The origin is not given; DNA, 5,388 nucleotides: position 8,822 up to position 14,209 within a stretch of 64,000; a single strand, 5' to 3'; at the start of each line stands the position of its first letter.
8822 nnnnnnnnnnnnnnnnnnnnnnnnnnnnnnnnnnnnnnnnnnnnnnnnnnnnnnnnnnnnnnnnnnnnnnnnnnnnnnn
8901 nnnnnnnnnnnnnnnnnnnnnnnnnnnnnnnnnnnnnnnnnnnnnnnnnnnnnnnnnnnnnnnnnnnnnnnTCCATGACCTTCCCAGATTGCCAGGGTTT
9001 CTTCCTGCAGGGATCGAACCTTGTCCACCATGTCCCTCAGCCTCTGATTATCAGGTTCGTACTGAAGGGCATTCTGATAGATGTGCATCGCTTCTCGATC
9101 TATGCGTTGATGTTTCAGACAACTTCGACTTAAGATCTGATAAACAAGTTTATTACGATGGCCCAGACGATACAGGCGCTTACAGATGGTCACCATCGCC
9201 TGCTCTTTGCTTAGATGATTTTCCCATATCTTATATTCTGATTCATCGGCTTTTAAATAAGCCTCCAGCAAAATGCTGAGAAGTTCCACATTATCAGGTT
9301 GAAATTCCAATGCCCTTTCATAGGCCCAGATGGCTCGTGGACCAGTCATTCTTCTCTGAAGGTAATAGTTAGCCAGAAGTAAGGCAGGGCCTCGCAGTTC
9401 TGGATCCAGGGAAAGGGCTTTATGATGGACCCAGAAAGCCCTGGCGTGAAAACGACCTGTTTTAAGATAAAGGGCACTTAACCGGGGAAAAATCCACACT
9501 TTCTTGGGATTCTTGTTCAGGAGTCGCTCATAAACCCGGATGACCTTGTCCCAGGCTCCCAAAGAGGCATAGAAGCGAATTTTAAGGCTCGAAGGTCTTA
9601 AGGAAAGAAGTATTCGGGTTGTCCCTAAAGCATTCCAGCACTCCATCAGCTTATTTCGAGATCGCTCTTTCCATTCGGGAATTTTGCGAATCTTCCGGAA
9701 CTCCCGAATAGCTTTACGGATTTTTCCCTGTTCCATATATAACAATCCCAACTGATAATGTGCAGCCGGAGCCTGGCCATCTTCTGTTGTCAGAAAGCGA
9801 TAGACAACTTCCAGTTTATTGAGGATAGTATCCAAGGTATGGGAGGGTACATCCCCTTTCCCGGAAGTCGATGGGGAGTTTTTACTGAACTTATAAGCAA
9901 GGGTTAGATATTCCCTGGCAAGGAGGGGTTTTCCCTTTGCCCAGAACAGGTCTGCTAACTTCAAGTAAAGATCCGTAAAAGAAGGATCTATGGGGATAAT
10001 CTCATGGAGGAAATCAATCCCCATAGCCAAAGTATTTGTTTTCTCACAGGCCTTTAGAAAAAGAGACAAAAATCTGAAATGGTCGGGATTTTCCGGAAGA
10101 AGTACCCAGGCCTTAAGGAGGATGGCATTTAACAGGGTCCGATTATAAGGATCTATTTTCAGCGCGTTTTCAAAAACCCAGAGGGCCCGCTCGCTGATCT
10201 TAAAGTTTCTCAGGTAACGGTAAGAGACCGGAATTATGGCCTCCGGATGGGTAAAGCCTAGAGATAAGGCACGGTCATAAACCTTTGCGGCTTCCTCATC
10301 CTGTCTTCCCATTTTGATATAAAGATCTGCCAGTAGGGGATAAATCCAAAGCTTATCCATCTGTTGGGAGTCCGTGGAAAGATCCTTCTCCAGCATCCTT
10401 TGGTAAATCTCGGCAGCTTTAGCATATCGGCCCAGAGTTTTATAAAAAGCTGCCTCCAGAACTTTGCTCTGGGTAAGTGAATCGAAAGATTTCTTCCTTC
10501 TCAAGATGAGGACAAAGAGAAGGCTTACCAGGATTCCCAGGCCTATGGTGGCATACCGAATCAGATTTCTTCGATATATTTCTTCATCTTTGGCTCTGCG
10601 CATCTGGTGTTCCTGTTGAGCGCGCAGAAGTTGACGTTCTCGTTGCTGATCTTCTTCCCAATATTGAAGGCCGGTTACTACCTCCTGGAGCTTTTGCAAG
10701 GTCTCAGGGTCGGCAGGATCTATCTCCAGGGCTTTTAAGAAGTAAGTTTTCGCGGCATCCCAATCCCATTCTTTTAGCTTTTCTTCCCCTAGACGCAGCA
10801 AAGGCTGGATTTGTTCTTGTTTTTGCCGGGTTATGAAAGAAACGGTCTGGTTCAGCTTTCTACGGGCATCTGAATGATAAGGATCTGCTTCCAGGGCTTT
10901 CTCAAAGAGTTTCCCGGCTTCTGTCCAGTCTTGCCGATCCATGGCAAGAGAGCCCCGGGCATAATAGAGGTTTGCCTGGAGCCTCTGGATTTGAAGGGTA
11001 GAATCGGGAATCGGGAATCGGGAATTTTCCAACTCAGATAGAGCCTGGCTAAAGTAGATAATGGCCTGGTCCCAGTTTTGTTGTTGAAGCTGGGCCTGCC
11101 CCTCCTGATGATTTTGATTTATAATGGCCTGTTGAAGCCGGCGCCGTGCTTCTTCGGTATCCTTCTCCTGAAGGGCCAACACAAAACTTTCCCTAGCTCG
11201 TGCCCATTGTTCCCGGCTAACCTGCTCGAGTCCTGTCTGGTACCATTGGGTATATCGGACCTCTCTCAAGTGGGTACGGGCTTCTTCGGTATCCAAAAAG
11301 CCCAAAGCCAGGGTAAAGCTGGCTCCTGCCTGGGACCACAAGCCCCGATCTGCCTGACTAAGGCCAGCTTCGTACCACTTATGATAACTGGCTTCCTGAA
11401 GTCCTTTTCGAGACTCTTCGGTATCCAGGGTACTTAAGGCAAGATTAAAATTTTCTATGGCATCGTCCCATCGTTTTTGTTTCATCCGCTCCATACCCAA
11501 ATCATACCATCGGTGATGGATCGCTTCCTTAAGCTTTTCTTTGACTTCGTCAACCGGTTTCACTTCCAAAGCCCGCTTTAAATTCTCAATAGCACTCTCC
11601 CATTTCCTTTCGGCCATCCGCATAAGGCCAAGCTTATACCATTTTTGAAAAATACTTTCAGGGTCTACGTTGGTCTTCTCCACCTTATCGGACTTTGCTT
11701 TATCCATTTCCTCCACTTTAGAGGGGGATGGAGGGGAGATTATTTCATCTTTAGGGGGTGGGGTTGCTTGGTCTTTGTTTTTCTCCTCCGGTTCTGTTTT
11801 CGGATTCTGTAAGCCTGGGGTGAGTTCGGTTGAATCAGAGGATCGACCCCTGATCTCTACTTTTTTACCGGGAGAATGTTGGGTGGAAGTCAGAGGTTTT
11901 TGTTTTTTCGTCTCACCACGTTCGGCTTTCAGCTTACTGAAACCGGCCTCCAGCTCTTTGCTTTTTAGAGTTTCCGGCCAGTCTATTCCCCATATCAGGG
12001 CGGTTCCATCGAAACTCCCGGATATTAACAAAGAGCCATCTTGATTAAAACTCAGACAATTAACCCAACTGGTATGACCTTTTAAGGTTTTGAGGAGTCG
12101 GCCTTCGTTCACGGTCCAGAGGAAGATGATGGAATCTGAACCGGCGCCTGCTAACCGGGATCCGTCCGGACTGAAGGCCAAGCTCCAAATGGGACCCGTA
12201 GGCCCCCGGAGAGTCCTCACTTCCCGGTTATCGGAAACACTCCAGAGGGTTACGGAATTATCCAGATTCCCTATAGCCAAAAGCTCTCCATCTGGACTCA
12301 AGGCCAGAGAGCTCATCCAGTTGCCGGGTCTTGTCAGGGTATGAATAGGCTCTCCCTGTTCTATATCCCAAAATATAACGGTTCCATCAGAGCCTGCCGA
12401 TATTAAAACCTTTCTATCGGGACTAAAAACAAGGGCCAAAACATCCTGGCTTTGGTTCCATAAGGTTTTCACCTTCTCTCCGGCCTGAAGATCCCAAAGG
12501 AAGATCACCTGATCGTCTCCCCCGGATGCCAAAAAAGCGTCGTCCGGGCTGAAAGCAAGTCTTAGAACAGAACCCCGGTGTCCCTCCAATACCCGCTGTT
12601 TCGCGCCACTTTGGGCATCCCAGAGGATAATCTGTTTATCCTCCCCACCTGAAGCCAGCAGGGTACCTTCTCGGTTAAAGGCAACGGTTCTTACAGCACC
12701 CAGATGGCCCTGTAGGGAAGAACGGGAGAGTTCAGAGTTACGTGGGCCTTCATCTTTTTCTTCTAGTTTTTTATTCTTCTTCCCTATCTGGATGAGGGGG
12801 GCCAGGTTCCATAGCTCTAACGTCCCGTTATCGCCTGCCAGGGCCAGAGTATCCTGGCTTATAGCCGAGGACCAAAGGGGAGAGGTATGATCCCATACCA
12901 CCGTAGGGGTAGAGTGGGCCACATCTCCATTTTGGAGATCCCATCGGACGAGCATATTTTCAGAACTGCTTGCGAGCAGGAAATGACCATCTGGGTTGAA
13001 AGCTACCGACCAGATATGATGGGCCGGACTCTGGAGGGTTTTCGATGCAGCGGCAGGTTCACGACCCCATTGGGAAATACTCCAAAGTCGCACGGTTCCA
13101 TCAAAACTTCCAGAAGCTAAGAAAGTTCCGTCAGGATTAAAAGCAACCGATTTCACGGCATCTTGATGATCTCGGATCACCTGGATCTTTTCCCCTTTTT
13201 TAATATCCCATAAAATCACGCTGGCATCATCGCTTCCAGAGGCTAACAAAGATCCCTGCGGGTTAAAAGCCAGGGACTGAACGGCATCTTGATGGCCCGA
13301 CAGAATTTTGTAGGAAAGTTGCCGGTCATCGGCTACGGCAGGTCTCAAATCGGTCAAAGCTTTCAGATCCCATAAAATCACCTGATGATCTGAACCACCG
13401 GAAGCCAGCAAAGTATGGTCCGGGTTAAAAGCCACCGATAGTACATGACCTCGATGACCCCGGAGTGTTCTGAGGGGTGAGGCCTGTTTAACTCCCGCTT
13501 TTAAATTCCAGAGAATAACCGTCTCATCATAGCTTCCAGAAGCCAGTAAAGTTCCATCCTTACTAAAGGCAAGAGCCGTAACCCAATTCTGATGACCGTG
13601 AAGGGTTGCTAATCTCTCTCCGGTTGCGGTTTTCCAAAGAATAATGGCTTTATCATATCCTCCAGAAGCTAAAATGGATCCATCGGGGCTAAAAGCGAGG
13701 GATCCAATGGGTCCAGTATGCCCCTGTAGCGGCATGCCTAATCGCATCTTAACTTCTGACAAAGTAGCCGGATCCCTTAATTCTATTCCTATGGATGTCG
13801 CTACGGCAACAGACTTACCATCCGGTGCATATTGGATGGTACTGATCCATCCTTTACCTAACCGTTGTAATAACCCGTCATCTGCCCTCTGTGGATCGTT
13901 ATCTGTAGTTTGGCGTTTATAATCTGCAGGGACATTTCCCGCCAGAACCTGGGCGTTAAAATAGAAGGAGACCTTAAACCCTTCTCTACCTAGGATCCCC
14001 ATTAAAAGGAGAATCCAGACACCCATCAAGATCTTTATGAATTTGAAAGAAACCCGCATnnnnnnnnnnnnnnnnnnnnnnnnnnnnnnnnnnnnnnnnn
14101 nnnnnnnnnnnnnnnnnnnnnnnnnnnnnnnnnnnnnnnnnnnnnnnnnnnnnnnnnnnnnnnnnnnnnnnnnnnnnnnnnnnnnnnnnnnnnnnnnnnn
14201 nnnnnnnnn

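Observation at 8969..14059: Receptor-like giant: exported double WD40 propeller, TPR stalk, single TM, cytoplasmic TPRs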

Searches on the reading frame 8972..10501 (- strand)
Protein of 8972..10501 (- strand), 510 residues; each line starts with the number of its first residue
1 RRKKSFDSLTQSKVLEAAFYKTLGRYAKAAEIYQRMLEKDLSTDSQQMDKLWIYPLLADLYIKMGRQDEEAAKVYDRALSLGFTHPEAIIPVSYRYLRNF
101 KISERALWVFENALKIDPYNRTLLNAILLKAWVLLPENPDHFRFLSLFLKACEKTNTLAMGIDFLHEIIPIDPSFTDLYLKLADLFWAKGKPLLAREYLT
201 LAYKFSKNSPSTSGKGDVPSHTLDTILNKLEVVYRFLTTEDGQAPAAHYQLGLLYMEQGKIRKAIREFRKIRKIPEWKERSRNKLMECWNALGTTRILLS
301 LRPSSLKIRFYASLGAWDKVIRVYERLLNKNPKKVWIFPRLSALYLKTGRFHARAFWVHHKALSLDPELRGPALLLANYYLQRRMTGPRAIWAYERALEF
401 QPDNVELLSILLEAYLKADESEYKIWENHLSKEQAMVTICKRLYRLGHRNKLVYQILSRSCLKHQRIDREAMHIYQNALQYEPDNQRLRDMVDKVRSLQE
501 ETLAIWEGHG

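Call 26: find_related_loci(query=A2, collection=genome_contigs, flank=10000)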
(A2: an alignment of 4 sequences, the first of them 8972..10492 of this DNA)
Query A2 (507 aa) in genome_contigs; peptide patterns used: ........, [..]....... (x = any residue, [..] = any of these).
25 stretches matched a pattern, but none encodes a relative of the query by tblastn (E <= 1e-3).

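Call 35: predict_structure(alignment_id=A2)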
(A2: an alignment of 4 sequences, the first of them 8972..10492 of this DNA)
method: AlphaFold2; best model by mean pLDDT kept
length: 507 residues; sequences in the alignment: 4
mean_pLDDT: 78.8   pTM: 0.47
mean pLDDT of the five models: 78.8, 78.6, 78.4, 76.5, 74.5
residues with pLDDT >= 90: 63; 70-90: 350; 50-70: 52; < 50: 42
segments of 3 or more residues with pLDDT < 50: 1-3, 5-7, 83-90, 208-217, 293-298, 421-425, 503-507
pLDDT, mean of each block of 10 residues (from residue 1): 53 83 88 69 65 83 77 78 47 60 79 83 81 79 87 86 85 86 87 90 65 47 89 76 89 88 89 86 79 49 76 86 83 86 86 88 86 90 86 90 91 74 59 89 88 88 82 87 84 64 44
secondary structure, 60 per line:
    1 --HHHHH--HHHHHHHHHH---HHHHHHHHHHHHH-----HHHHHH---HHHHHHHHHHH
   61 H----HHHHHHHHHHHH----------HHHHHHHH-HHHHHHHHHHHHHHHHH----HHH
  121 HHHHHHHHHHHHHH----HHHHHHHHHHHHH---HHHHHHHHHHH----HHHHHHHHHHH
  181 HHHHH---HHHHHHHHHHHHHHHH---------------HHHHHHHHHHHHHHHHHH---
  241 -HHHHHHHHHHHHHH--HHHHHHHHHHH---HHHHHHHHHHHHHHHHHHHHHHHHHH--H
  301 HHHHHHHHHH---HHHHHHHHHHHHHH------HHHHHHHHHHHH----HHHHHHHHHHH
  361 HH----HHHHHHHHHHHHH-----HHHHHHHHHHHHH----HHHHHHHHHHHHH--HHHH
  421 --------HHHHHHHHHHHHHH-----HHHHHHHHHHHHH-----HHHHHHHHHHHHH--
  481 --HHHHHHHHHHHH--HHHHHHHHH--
elements in order: H3-7 H10-19 H23-35 H41-46 H50-61 H66-77 H88-95 H97-113 H118-134 H139-151 H155-165 H170-185 H189-204 H220-237 H242-255 H258-268 H272-297 H300-310 H314-327 H334-345 H350-362 H367-379 H385-397 H402-414 H417-420 H429-442 H448-460 H466-478 H483-494 H497-505

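Call 39: fold_search(model_id=the predicted structure, library=pdb)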
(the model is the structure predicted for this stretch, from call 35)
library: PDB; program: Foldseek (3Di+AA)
matches with E <= 10: 1503; with E <= 0.001: 247
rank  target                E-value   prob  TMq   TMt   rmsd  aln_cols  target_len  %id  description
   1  9rtt_Q                1.6e-09  1.00  0.17  0.11  27.7       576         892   15  Activated Elongation Complex with IWS1 and ELOF1 (released 2025-09-03)
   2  7y4i_A                1.0e-08  1.00  0.16  0.11  22.2       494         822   14  Crystal structure of SPINDLY in complex with GDP (released 2022-12-07)
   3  9hvq_Q                1.8e-08  1.00  0.18  0.12  28.0       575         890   15  Structure of the transcribing Pol II-DSIF-PAF-SPT6-RECQL5 complex (released 2025-07-16)
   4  8sxf_C                1.8e-08  1.00  0.16  0.16  33.0       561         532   16  The C-terminal protease CtpA-LbcA complex of pseudomonas aeruginosa with the TPR at the high position (released 2024-03-06)
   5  1w3b_A                3.0e-08  1.00  0.15  0.18  28.3       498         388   14  The superhelical TPR domain of O-linked GlcNAc transferase reveals structural similarities to importin alpha. (released 2004-09-09)
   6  7yeh_A                3.2e-08  1.00  0.15  0.09  28.0       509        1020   16  Cryo-EM structure of human OGT-OGA complex (released 2023-07-12)
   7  8dtf_A                3.4e-08  1.00  0.16  0.11  22.3       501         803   14  Cryo-EM structure of the full length Arabidopsis SPY with complete TPRs (released 2023-03-08)
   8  8dtg_A                3.6e-08  1.00  0.16  0.11  22.1       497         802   14  Cryo-EM structure of Arabidopsis SPY alternative conformation 1 (released 2023-03-08)
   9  7yea_A                3.6e-08  1.00  0.18  0.10  25.0       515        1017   17  Human O-GlcNAc transferase Dimer (released 2023-07-12)
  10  7ntf_A                4.2e-08  1.00  0.18  0.11  28.1       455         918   17  Cryo-EM structure of unliganded O-GlcNAc transferase (released 2021-11-17)
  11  7y4i_B                6.6e-08  1.00  0.16  0.11  21.7       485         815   15  Crystal structure of SPINDLY in complex with GDP (released 2022-12-07)
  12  9qhb                  9.0e-08  1.00  0.16  0.26  31.8       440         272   17  Crystal structure of 16-repeat CTPR protein with eliminated coordination sites (released 2025-10-22)
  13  1w3b_B                1.2e-07  1.00  0.15  0.20  29.2       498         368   15  The superhelical TPR domain of O-linked GlcNAc transferase reveals structural similarities to importin alpha. (released 2004-09-09)
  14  8chy                  1.8e-07  1.00  0.17  0.27  25.1       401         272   18  Crystal structure of an 8-repeat consensus TPR superhelix with Zinc. (released 2024-02-21)
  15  8a3t_F                2.1e-07  1.00  0.16  0.17  34.0       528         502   14  S. cerevisiae APC/C-Cdh1 complex (released 2022-08-31)
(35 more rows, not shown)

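Call 43: search_protein_representatives(protein=window:8972-10492:-)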
Query: 507 residues. Proteins with E-value up to 0.001 (for the whole library): 3136; up to 1e-10: 134; up to 1e-30: 3. The best 150 are listed.
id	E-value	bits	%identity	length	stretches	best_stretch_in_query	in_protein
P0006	2.0e-170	584.2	62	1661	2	217-506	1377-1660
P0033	5.7e-87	308.9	61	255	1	248-494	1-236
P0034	3.5e-36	141.4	31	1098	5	303-415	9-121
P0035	2.3e-27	112.3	34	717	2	296-485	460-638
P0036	8.9e-26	107.1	26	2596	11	309-414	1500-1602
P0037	3.0e-24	102.0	29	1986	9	311-415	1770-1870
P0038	4.3e-23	98.2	26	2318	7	307-404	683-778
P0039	5.1e-22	94.7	30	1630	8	245-417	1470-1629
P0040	1.9e-19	86.2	28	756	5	308-414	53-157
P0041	1.9e-19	86.2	35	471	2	302-485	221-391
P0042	1.9e-19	86.2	29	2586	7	247-418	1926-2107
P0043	3.6e-19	85.3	31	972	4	307-406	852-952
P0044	7.3e-19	84.2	29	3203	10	159-274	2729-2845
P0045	1.4e-18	83.3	27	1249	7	94-418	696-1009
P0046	1.4e-17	80.0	29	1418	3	176-488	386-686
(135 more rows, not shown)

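Call 66: search_protein_families(library=pfam, proteins=[window:8972-10501:-], max_evalue=0.01)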
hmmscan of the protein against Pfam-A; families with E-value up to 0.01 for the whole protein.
window:8972-10501:- (510 aa): 21 families
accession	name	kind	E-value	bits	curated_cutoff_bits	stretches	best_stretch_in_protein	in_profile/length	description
PF13428.12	TPR_14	-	9.8e-20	69.5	23.5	0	245-273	1-29/44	Tetratricopeptide repeat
PF13414.12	TPR_11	-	1.3e-15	57.2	26.8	0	390-409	13-32/42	TPR repeat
PF14559.12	TPR_19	-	1.1e-14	55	25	0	24-80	5-53/68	Tetratricopeptide repeat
PF07719.23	TPR_2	-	1.4e-14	53.4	27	1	245-272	1-28/34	Tetratricopeptide repeat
PF13176.12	TPR_7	-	2.2e-10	40.2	27.9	0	309-332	7-32/36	Tetratricopeptide repeat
PF13424.12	TPR_12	-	6e-10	39.6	30.1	1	17-80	10-73/77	Tetratricopeptide repeat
PF13181.12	TPR_8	-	1.2e-09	38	25.7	0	247-270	3-26/34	Tetratricopeptide repeat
PF00515.34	TPR_1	-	1.7e-08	34.4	27.8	1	246-270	2-26/34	Tetratricopeptide repeat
PF13431.12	TPR_17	-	1.6e-07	31.5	24.4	0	393-422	1-30/34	Tetratricopeptide repeat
PF13432.12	TPR_16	-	4.8e-07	30.5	32.7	0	243-271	29-57/65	Tetratricopeptide repeat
PF13174.12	TPR_6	-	7.8e-07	29.8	26.3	0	247-273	2-28/33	Tetratricopeptide repeat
PF25064.1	ARM_TT21_5th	-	9.6e-07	29.6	27.8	0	240-286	67-113/117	TT21 fifth ARM repeats domain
PF13371.12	TPR_9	-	4.9e-05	23.7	35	0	386-407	10-31/73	Tetratricopeptide repeat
PF24575.1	TPR_Slam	-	0.00012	22.9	35.2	0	232-272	36-74/104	Surface lipoprotein assembly modifier, N-terminal TPR repeats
PF23231.1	HAT_Syf1_CNRKL1_C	-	0.0002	20.7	27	0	37-120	85-166/397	Pre-mRNA-splicing factor Syf1/CRNKL1 C-terminal HAT repeat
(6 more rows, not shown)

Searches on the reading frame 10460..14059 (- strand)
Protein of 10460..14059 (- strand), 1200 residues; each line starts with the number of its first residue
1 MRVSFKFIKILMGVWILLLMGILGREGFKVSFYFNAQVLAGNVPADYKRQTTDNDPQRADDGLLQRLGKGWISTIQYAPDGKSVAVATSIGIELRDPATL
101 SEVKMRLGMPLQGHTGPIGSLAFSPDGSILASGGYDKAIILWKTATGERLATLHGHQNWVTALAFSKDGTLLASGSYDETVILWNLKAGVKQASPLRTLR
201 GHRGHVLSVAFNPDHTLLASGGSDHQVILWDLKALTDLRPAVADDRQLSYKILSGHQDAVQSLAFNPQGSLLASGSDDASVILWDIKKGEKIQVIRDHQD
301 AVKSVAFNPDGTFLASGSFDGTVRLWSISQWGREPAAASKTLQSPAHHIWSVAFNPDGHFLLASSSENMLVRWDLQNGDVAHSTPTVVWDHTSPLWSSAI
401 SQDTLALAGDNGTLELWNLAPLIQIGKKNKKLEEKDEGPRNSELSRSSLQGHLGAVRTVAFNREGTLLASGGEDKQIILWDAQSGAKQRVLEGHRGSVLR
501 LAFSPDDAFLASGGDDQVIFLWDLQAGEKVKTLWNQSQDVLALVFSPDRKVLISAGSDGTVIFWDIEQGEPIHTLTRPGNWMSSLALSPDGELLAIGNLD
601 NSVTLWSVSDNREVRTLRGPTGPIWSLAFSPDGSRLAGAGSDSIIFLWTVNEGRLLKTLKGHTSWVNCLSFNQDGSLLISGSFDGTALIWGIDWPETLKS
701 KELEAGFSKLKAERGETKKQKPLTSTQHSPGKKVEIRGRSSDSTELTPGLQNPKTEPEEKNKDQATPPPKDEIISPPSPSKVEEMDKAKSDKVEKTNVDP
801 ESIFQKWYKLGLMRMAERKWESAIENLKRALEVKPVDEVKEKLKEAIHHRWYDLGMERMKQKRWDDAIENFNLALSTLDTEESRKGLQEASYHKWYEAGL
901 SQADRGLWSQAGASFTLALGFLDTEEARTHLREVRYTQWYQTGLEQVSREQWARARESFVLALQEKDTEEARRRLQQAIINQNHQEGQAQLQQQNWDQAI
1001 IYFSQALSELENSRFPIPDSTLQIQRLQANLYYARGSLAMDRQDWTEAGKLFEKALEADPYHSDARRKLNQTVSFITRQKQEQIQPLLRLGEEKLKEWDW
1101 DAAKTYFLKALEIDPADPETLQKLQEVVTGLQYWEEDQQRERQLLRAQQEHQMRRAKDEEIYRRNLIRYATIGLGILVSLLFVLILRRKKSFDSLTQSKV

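Call 58: predict_structure(alignment_id=A3)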
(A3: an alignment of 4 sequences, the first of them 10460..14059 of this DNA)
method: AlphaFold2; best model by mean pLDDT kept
length: 1200 residues; sequences in the alignment: 4
mean_pLDDT: 72.7   pTM: 0.40
mean pLDDT of the five models: 72.7, 71.6, 71.5, 70.5, 67.4
residues with pLDDT >= 90: 283; 70-90: 540; 50-70: 120; < 50: 257
segments of 3 or more residues with pLDDT < 50: 1-70, 103-108, 238-246, 333-336, 392-394, 429-443, 578-581, 695-797, 1155-1157, 1159-1175, 1177-1182, 1184-1200
pLDDT, mean of each block of 10 residues (from residue 1): 37 43 32 26 22 27 33 83 78 77 47 67 92 84 85 84 91 91 85 83 90 91 92 63 52 90 93 94 89 87 92 90 81 54 80 90 79 71 68 60 76 75 57 36 61 80 90 89 86 86 91 88 89 77 86 80 84 62 79 83 82 75 80 87 81 81 73 82 69 49 40 37 29 23 24 26 31 30 32 47 90 92 91 85 91 92 83 79 86 89 81 75 83 91 89 90 89 91 93 91 93 78 91 94 89 93 91 84 83 83 84 80 83 71 60 49 42 45 44 35
secondary structure, 60 per line:
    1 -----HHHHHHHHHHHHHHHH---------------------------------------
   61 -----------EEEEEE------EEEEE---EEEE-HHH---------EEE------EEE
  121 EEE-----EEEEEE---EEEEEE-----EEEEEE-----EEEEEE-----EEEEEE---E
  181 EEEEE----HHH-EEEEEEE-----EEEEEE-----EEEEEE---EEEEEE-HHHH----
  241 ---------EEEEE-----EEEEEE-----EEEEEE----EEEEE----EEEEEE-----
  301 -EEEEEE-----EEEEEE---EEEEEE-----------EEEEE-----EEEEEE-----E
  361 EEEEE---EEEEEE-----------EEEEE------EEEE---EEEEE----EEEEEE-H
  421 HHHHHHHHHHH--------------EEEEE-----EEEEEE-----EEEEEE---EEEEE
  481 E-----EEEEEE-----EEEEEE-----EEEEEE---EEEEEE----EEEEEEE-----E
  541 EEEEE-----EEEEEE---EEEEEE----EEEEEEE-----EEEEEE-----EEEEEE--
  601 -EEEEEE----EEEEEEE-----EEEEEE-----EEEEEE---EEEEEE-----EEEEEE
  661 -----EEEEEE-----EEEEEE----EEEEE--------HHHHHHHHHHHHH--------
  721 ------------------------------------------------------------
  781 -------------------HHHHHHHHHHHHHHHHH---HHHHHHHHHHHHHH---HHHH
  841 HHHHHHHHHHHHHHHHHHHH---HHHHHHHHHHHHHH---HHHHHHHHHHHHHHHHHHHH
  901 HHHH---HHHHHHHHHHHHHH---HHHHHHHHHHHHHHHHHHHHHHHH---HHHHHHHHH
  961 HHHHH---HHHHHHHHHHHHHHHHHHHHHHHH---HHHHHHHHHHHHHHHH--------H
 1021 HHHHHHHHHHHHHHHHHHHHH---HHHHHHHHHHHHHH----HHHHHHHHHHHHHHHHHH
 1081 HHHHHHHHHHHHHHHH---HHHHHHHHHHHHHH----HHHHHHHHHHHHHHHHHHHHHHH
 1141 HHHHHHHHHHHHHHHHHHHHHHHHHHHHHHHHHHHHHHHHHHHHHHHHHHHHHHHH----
elements in order (helices of 4 or more, strands of 3 or more residues): H6-21 E72-77 E84-88 E92-95 E109-111 E118-123 E129-134 E138-143 E149-154 E160-165 E171-176 E180-185 E194-200 E206-211 E217-222 E226-231 H233-236 E250-254 E260-265 E271-276 E281-285 E290-295 E302-307 E313-318 E322-327 E339-343 E349-354 E360-365 E369-374 E386-390 E397-400 E404-408 E413-418 H420-431 E446-450 E456-461 E467-472 E476-481 E487-492 E498-503 E509-514 E518-523 E528-534 E540-545 E551-556 E560-565 E570-576 E582-587 E593-598 E602-607 E612-618 E624-629 E635-640 E644-649 E655-660 E666-671 E677-682 E687-691 H700-712 H800-816 H820-833 H837-860 H864-877 H881-904 H908-921 H925-948 H952-965 H969-992 H996-1011 H1020-1041 H1045-1058 H1063-1096 H1100-1113 H1118-1196

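Call 65: fold_search(model_id=the predicted structure, library=pdb)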
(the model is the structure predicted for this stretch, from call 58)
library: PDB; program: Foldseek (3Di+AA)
matches with E <= 10: 1953; with E <= 0.001: 1787
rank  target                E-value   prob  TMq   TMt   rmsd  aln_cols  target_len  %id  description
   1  2ymu_A                4.9e-47  1.00  0.26  0.50  12.9       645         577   33  Structure of a highly repetitive propeller structure (released 2012-10-17)
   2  9d5n_CH               1.9e-35  1.00  0.31  0.54  10.0       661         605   21  48-nm doublet microtubule from Trichomonas vaginalis strain G3 (released 2025-05-14)
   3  9n73_LO               4.6e-35  1.00  0.26  0.37  22.8       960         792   17  SSU processome maturation and disassembly, State G (released 2025-10-29)
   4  7mqa_LQ               6.6e-35  1.00  0.35  0.48  21.9       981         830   17  Cryo-EM structure of the human SSU processome, state post-A1 (released 2021-09-22)
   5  7mq8_LR               8.7e-35  1.00  0.26  0.37  22.0       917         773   17  Cryo-EM structure of the human SSU processome, state pre-A1 (released 2021-09-22)
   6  8i7o_P1               1.0e-34  1.00  0.34  0.57   8.6       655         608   18  In situ structure of axonemal doublet microtubules in mouse sperm with 16-nm repeat (released 2023-10-11)
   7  7mqa_LR               1.0e-34  1.00  0.26  0.38  22.0       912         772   16  Cryo-EM structure of the human SSU processome, state post-A1 (released 2021-09-22)
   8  9n73_LR               3.3e-34  1.00  0.26  0.37  21.4       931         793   18  SSU processome maturation and disassembly, State G (released 2025-10-29)
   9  5i2t                  5.8e-34  1.00  0.25  0.46  12.9       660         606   20  Domain characterization of the WD protein Pwp2 and their relevance in ribosome biogenesis (released 2017-06-21)
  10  7mqa_LO               6.1e-34  1.00  0.27  0.36  23.7      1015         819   15  Cryo-EM structure of the human SSU processome, state post-A1 (released 2021-09-22)
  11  8snb_4A               9.6e-34  1.00  0.34  0.56   9.2       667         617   19  atomic model of sea urchin sperm doublet microtubule (48-nm periodicity) (released 2023-06-28)
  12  9n6z_LO               1.1e-33  1.00  0.26  0.37  22.7       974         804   17  SSU processome maturation and disassembly, State D (released 2025-11-05)
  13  7mq8_LQ               1.1e-33  1.00  0.36  0.48  24.6       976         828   18  Cryo-EM structure of the human SSU processome, state pre-A1 (released 2021-09-22)
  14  9e78_0L               1.9e-33  1.00  0.33  0.55   8.9       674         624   20  48-nm repeat of the Leishmania tarentolae doublet microtubule (released 2025-03-12)
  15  6u42_5L               3.2e-33  1.00  0.32  0.53   9.4       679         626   19  Natively decorated ciliary doublet microtubule (released 2019-11-13)
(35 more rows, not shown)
